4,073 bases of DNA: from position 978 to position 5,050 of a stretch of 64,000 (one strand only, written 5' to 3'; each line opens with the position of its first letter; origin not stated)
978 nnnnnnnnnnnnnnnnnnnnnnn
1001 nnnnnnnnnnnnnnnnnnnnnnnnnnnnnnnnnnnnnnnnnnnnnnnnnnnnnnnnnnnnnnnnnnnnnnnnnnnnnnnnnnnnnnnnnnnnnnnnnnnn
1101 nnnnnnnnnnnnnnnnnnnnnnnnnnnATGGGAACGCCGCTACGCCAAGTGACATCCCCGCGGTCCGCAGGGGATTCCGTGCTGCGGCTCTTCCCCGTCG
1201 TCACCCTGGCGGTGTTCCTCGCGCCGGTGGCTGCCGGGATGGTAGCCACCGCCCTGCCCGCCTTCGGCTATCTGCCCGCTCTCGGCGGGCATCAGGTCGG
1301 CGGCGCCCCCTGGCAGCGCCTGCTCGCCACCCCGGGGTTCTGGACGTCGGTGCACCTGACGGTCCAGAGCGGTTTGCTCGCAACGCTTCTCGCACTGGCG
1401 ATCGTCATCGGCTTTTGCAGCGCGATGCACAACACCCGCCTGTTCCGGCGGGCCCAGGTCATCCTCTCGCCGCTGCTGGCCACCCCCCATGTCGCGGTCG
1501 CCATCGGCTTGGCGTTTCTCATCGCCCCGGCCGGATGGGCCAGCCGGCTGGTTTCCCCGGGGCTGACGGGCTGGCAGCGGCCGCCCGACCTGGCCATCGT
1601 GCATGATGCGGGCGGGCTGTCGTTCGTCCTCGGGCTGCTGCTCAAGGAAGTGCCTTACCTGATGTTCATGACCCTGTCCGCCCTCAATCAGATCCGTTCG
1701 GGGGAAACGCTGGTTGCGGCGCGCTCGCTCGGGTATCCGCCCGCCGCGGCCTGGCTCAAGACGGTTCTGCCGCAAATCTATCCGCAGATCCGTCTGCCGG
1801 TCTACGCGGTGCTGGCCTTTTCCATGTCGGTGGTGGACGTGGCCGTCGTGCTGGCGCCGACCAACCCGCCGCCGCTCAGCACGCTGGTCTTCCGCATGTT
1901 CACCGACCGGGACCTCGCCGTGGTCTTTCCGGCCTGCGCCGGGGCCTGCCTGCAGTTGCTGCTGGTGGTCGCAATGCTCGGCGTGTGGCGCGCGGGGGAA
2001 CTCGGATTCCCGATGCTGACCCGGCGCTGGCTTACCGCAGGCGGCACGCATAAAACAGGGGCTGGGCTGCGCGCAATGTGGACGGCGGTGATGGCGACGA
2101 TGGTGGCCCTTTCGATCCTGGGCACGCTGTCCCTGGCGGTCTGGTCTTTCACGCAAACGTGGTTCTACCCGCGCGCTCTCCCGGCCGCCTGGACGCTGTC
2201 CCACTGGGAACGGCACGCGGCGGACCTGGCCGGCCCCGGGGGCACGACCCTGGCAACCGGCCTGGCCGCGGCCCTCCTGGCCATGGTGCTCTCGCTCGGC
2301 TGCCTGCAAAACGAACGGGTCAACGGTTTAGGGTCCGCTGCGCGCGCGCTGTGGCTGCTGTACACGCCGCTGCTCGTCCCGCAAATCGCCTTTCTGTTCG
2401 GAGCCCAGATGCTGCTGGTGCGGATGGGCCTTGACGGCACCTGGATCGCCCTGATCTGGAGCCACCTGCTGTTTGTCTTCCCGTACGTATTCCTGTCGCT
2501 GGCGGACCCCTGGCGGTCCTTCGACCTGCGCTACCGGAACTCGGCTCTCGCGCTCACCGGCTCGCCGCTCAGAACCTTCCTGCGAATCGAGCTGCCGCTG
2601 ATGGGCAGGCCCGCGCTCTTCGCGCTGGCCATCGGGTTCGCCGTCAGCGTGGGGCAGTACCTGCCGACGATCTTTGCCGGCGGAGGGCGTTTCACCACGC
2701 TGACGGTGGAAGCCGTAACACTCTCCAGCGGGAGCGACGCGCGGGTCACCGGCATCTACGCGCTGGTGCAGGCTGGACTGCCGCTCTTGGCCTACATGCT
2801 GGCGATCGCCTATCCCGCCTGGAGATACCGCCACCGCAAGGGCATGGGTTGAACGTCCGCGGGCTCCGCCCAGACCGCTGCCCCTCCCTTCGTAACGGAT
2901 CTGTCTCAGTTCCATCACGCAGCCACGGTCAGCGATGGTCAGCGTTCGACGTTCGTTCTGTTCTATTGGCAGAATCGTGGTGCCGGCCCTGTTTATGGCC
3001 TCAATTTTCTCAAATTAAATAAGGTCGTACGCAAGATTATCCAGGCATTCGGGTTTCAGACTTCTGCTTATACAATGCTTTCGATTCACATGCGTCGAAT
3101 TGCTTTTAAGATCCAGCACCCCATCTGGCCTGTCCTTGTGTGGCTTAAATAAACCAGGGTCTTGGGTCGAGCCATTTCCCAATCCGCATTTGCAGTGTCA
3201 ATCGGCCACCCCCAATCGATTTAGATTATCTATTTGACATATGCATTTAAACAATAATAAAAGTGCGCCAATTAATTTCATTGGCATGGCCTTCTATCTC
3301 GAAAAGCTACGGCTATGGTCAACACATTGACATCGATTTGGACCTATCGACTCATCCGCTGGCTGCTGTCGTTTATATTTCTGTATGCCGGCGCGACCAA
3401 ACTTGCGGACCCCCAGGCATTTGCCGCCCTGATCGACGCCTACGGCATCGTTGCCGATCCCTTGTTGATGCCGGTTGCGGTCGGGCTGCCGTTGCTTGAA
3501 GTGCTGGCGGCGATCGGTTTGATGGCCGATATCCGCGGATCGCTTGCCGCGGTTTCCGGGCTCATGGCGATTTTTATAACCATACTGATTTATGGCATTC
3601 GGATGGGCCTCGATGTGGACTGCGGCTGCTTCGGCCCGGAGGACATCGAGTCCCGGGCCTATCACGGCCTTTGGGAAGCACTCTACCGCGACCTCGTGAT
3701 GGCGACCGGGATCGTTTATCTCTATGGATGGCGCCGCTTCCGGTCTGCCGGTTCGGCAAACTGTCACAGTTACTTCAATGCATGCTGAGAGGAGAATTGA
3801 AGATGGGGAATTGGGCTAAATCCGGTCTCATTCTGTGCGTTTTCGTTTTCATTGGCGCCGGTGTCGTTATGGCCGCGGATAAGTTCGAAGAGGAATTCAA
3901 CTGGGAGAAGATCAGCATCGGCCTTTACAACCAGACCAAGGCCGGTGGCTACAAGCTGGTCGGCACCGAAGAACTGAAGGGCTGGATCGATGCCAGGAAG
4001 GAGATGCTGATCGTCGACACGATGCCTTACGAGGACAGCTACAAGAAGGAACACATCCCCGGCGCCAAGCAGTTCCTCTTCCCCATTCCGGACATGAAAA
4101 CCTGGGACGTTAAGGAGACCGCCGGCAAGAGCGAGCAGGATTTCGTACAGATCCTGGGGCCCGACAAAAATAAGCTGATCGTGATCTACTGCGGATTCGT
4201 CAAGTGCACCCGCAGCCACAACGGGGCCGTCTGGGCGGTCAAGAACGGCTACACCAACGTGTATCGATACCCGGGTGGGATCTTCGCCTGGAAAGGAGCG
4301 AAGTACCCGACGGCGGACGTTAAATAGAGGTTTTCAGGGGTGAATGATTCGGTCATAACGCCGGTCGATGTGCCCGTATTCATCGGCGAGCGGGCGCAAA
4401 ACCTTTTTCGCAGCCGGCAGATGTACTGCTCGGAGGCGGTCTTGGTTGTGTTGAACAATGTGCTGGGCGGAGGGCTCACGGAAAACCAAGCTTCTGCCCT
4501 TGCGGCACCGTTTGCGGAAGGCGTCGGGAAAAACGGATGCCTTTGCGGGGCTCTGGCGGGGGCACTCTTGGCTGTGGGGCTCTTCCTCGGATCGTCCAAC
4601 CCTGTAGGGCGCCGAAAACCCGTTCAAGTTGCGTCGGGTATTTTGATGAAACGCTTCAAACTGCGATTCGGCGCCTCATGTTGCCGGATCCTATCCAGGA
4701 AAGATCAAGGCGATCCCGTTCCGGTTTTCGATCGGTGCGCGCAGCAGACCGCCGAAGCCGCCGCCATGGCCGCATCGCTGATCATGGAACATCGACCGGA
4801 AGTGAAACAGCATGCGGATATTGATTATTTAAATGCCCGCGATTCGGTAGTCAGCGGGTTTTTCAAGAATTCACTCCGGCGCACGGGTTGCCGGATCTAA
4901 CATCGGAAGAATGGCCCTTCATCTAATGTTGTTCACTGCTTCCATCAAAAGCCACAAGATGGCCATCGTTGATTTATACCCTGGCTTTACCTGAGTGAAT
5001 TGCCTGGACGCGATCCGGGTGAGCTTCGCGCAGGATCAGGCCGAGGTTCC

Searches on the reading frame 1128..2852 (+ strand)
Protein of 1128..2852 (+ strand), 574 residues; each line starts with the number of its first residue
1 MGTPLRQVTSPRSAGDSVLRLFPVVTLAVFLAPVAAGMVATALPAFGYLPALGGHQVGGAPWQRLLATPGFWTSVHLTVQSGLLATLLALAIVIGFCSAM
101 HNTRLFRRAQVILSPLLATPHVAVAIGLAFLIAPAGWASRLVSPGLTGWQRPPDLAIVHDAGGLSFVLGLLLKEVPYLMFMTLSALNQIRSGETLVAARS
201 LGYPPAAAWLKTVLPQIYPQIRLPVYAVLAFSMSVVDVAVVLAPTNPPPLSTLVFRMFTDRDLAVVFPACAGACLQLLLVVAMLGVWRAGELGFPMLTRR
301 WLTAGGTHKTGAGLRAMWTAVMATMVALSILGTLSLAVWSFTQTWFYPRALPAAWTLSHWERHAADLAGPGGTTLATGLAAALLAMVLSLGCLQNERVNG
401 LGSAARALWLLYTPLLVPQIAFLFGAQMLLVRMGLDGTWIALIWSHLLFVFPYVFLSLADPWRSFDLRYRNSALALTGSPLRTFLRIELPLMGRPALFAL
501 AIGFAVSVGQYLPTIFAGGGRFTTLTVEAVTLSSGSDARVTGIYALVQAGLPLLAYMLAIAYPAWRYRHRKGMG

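Call 33: search_protein_families(library=pfam, proteins=[window:1128-2852:+], max_evalue=0.00001)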
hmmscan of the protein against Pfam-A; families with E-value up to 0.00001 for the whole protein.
window:1128-2852:+ (574 aa): 1 family
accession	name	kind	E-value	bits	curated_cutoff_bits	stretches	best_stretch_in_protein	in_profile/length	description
PF00528.27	BPD_transp_1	-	2.3e-07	31.2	26.4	1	91-283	1-171/184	Binding-protein-dependent transport system inner membrane component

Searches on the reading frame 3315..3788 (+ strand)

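Call 33: search_protein_families(library=pfam, proteins=[window:3315-3788:+], max_evalue=0.00001)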
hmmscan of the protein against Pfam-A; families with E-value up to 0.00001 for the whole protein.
window:3315-3788:+ (157 aa): 1 family
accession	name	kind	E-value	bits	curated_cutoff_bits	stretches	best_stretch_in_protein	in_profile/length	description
PF07291.16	MauE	-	8e-27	94.5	27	1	9-135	3-124/128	Methylamine utilisation protein MauE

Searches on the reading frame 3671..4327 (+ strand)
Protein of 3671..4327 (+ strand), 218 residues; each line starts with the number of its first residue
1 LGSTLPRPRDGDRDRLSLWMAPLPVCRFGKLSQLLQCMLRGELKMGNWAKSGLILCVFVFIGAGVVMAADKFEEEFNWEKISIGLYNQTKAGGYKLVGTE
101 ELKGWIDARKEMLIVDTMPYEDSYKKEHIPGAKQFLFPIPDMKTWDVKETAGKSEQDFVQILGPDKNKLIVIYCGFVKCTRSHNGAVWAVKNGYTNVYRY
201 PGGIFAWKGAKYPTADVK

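Call 33: search_protein_families(library=pfam, proteins=[window:3671-4327:+], max_evalue=0.00001)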
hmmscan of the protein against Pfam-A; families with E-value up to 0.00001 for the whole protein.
window:3671-4327:+ (218 aa): 1 family
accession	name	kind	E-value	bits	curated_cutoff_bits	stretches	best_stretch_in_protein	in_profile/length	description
PF00581.25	Rhodanese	-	7.2e-16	58.9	22.2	1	100-209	3-101/102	Rhodanese-like domain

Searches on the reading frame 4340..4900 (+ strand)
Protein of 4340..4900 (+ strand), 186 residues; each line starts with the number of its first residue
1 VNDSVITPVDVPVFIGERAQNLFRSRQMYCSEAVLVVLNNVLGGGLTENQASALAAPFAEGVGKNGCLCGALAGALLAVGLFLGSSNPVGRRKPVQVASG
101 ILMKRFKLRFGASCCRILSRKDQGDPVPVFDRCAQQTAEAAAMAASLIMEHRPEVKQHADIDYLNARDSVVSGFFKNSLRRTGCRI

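Call 33: search_protein_families(library=pfam, proteins=[window:4340-4900:+], max_evalue=0.00001)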
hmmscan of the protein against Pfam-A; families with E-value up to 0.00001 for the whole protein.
window:4340-4900:+ (186 aa): 1 family
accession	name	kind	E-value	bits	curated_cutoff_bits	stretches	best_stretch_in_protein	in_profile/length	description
PF09719.15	C_GCAxxG_C_C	-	9.3e-22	77.8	27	1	28-146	1-117/118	Putative redox-active protein (C_GCAxxG_C_C)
